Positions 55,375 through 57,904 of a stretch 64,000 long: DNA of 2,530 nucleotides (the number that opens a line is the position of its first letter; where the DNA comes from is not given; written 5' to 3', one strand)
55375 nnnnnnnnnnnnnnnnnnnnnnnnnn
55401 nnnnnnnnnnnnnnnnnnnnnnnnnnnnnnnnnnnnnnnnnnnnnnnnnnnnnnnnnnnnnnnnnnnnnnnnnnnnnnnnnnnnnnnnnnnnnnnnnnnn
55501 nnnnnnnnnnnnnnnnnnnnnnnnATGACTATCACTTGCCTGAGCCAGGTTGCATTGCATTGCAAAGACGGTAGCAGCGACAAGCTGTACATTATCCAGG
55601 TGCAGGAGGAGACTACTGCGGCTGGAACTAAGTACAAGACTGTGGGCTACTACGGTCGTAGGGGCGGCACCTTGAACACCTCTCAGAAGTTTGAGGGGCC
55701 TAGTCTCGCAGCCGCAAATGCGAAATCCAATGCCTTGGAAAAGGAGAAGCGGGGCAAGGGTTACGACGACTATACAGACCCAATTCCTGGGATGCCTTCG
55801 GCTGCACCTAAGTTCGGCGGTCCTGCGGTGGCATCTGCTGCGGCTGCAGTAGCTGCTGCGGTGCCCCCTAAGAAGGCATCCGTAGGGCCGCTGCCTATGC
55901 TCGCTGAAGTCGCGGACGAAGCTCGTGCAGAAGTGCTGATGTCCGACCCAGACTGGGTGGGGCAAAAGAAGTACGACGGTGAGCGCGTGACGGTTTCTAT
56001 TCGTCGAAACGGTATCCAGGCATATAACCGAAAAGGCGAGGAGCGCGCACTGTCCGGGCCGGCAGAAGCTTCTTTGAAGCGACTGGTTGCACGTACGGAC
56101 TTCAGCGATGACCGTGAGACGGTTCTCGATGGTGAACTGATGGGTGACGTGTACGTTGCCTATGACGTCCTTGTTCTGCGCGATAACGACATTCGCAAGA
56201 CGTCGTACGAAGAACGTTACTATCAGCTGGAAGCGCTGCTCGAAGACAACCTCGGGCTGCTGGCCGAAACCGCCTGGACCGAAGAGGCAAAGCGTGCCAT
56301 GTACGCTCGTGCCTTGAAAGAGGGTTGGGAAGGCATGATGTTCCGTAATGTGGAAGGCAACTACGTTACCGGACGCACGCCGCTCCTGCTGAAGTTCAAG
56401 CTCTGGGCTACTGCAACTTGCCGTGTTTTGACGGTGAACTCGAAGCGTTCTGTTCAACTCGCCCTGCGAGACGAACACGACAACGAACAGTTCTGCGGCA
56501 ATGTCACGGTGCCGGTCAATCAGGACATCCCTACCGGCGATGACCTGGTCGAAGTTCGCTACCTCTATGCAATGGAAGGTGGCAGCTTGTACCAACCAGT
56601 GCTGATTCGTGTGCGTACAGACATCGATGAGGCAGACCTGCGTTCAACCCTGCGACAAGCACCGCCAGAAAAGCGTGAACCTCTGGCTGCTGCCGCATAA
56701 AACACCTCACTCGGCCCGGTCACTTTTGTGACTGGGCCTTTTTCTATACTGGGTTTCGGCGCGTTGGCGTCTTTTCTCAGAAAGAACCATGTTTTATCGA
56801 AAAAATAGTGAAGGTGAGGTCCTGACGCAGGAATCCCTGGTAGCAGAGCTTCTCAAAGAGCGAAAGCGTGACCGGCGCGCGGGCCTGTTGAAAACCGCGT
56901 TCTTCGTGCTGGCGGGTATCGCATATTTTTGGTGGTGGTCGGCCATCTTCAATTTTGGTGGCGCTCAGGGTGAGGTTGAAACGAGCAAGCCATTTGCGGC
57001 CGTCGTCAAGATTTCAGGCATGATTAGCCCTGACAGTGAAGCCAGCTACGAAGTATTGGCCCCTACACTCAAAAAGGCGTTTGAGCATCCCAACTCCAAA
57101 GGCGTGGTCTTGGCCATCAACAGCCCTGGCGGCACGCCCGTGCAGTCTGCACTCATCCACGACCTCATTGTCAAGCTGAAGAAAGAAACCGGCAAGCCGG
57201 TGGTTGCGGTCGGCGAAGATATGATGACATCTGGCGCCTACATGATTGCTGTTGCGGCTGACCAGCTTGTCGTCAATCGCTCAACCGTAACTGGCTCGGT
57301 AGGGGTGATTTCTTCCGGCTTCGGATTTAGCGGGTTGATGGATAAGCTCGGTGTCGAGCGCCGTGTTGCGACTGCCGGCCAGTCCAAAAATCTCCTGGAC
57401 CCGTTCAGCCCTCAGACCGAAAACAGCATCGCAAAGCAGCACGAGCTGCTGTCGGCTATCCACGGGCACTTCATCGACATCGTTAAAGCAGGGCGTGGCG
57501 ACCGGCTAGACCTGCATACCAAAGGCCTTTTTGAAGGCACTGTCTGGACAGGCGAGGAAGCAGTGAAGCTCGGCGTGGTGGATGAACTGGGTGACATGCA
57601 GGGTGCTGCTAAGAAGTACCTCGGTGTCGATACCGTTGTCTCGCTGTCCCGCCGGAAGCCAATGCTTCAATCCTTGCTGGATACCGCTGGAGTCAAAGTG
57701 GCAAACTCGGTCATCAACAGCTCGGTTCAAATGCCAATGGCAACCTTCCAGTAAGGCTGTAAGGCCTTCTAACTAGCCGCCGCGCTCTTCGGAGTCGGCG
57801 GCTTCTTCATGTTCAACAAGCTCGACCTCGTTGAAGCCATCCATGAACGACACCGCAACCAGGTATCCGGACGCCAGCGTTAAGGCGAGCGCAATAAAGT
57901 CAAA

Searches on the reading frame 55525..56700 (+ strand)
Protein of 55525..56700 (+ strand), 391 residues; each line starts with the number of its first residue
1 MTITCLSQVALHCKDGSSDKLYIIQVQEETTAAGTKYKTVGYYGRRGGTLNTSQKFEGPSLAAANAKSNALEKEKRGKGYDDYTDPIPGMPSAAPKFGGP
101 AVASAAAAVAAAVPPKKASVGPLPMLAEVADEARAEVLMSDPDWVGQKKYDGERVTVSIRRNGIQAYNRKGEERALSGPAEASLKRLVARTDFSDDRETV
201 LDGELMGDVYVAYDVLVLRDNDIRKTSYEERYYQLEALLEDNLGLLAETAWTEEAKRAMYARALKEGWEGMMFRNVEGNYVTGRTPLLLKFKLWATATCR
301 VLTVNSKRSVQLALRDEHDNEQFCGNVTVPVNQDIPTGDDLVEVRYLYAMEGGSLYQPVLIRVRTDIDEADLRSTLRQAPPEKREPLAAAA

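Call 79: search_protein_families(library=pfam, proteins=[window:55525-56700:+], max_evalue=0.001)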
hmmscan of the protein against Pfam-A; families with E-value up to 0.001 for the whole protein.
window:55525-56700:+ (391 aa): 3 families
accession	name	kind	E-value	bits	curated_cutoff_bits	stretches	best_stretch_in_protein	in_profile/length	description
PF01068.26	DNA_ligase_A_M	-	7.8e-17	62.1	26.2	2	124-206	1-81/204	ATP dependent DNA ligase domain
PF09414.15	RNA_ligase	-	1.4e-06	29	27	1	143-279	2-161/171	RNA ligase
PF05406.20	WGR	-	1.7e-05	25.3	22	1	9-83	3-75/79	WGR domain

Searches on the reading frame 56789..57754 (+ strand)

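Call 79: search_protein_families(library=pfam, proteins=[window:56789-57754:+], max_evalue=0.001)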
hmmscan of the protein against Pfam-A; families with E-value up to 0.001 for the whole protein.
window:56789-57754:+ (321 aa): 3 families
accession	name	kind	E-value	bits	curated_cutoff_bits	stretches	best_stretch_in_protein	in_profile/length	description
PF01343.23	Peptidase_S49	-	3.9e-33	115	24.9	1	132-276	3-146/154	Peptidase family S49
PF25145.1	NfeD1b_N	-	9.6e-05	22.5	40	1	94-175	23-99/189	NfeD1b, N-terminal domain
PF01972.22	SDH_protease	-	0.00067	19.2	31.3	1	99-171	87-155/286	ClpP-like SDH-type serine proteinase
